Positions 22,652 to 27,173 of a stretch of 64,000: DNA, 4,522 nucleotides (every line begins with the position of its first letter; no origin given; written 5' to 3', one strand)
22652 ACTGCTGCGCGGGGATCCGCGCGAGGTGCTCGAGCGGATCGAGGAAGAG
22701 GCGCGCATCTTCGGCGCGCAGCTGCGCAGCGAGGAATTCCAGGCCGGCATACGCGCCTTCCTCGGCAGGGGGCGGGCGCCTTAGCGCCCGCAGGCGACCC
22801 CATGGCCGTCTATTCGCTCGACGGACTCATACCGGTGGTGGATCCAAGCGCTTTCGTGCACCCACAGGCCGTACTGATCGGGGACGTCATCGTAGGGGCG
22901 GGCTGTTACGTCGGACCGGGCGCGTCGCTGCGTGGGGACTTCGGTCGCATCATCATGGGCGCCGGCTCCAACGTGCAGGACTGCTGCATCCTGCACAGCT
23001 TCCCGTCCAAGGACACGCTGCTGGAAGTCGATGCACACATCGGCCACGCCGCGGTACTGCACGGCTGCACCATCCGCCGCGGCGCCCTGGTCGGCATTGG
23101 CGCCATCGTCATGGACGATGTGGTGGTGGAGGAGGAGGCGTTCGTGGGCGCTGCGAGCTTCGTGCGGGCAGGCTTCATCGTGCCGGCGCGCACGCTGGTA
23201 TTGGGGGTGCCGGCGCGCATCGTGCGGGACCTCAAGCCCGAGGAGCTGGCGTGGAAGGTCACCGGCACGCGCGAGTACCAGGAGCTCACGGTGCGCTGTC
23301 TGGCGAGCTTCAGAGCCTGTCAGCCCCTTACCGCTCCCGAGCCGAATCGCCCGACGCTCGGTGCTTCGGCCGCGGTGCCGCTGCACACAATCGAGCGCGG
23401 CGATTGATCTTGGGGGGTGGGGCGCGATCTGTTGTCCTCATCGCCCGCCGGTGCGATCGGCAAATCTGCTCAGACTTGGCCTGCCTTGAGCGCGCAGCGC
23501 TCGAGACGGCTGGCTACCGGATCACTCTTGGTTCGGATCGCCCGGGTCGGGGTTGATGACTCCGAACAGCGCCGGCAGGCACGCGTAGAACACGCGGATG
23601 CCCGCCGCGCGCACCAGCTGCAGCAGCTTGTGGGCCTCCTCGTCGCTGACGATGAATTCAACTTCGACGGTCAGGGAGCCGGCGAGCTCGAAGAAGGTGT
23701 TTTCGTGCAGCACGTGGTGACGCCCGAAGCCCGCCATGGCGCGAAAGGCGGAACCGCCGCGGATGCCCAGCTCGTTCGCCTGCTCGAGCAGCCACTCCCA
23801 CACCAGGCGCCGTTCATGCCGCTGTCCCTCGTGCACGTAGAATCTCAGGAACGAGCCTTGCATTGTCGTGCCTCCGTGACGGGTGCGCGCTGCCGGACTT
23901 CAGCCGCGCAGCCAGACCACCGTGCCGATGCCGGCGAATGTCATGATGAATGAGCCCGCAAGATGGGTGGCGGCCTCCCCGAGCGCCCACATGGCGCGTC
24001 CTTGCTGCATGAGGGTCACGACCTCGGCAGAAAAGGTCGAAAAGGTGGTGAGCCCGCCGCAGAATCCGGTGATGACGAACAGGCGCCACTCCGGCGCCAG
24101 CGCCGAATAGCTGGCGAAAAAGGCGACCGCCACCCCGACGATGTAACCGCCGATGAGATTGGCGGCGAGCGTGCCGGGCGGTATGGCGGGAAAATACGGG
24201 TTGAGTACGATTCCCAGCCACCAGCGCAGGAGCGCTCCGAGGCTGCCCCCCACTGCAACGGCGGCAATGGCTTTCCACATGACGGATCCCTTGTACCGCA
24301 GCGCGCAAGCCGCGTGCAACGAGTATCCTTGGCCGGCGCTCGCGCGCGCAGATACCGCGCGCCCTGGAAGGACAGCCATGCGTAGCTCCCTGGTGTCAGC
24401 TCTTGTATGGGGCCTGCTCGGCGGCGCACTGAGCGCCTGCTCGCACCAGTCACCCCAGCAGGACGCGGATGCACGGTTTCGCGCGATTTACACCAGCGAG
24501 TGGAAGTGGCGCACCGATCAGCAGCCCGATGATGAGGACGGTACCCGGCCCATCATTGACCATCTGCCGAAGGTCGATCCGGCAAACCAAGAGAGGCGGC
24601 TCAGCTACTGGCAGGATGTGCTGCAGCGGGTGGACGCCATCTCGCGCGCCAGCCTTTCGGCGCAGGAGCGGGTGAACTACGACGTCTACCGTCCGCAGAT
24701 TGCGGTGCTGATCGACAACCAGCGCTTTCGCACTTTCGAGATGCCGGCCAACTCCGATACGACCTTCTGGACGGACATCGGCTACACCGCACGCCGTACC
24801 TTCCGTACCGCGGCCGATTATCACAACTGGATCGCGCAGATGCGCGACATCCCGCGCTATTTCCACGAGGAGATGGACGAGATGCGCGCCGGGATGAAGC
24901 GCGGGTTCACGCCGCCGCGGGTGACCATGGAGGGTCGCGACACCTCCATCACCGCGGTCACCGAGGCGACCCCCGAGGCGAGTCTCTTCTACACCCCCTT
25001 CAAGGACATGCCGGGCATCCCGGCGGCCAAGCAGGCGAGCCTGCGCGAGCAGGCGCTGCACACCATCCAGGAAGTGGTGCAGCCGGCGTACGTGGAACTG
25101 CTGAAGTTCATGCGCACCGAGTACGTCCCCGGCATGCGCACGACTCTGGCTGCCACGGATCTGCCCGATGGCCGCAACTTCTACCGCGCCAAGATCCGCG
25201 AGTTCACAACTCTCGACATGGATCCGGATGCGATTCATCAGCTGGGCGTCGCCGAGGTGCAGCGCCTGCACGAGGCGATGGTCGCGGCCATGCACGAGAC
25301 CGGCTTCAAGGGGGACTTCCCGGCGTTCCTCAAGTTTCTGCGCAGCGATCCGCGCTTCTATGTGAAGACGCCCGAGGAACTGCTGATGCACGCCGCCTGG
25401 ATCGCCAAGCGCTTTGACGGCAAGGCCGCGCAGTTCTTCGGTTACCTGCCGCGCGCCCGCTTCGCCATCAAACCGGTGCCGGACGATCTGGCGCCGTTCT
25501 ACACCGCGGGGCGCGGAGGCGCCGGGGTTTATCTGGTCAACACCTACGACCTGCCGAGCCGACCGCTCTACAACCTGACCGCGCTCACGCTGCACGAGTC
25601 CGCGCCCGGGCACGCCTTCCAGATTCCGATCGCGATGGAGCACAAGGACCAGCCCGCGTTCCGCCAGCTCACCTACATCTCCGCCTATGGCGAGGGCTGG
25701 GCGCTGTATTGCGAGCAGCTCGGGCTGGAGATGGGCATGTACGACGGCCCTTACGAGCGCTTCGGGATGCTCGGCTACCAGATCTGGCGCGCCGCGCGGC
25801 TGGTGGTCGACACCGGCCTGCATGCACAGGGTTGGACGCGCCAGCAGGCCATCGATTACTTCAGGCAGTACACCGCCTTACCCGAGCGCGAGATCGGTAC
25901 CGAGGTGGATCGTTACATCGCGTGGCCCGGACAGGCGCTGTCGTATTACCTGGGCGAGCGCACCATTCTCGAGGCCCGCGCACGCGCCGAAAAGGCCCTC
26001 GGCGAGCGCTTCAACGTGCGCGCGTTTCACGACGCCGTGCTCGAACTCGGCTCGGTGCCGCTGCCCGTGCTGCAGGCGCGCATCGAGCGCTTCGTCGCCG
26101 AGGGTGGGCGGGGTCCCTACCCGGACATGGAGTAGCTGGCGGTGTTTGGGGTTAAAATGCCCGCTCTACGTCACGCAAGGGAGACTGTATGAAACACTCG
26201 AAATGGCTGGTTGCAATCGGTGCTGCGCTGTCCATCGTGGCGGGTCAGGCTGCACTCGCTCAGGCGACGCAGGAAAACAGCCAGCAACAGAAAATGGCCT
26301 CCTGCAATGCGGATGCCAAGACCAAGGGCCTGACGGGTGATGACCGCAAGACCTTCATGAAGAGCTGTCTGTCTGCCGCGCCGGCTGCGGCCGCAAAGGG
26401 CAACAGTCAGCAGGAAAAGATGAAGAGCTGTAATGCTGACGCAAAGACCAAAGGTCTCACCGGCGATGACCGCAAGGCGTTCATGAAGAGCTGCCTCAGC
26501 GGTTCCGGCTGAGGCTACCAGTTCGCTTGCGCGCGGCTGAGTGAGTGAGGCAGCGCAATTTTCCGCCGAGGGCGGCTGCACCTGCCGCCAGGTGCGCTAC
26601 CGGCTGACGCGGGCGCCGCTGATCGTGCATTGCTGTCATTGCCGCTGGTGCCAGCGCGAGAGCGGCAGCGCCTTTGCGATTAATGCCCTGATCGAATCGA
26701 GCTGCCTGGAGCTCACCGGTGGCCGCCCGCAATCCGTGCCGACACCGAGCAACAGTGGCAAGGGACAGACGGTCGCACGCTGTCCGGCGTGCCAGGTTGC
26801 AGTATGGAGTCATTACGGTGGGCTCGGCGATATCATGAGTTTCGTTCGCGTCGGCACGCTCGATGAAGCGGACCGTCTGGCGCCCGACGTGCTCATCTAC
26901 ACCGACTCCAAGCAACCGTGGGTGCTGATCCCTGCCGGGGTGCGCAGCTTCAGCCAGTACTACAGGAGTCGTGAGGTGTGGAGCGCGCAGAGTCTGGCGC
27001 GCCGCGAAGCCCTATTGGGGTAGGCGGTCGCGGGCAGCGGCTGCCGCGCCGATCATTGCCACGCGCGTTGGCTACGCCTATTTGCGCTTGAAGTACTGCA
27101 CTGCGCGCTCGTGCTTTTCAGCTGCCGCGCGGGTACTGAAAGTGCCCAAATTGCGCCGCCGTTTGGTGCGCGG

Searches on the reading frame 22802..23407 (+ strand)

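Call 43: search_protein_families(library=pfam, proteins=[window:22802-23407:+], max_evalue=0.0001)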
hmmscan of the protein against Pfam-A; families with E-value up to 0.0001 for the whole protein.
window:22802-23407:+ (201 aa): 1 family
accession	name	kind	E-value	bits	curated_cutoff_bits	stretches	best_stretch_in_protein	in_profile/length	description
PF00132.30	Hexapep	-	2.3e-11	43.3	27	1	13-45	4-36/36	Bacterial transferase hexapeptide (six repeats)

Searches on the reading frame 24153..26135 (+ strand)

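Call 43: search_protein_families(library=pfam, proteins=[window:24153-26135:+], max_evalue=0.0001)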
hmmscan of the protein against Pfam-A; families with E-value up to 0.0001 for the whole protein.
window:24153-26135:+ (660 aa): 1 family
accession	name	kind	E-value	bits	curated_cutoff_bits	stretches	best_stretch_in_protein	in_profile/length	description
PF05960.17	DUF885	-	1.9e-153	513.3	32.4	1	136-644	14-532/532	Bacterial protein of unknown function (DUF885)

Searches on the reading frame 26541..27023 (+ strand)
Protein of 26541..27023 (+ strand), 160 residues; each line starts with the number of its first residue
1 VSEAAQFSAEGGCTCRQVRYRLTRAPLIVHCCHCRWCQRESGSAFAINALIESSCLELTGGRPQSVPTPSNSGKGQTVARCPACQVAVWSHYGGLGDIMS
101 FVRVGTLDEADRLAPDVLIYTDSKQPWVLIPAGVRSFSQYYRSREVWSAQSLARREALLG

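Call 43: search_protein_families(library=pfam, proteins=[window:26541-27023:+], max_evalue=0.0001)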
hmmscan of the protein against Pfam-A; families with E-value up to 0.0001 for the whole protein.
window:26541-27023:+ (160 aa): 1 family
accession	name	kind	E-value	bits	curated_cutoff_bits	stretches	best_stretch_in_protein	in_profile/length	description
PF04828.22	GFA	-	5.8e-27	94.5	24.3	1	9-122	2-114/115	Glutathione-dependent formaldehyde-activating enzyme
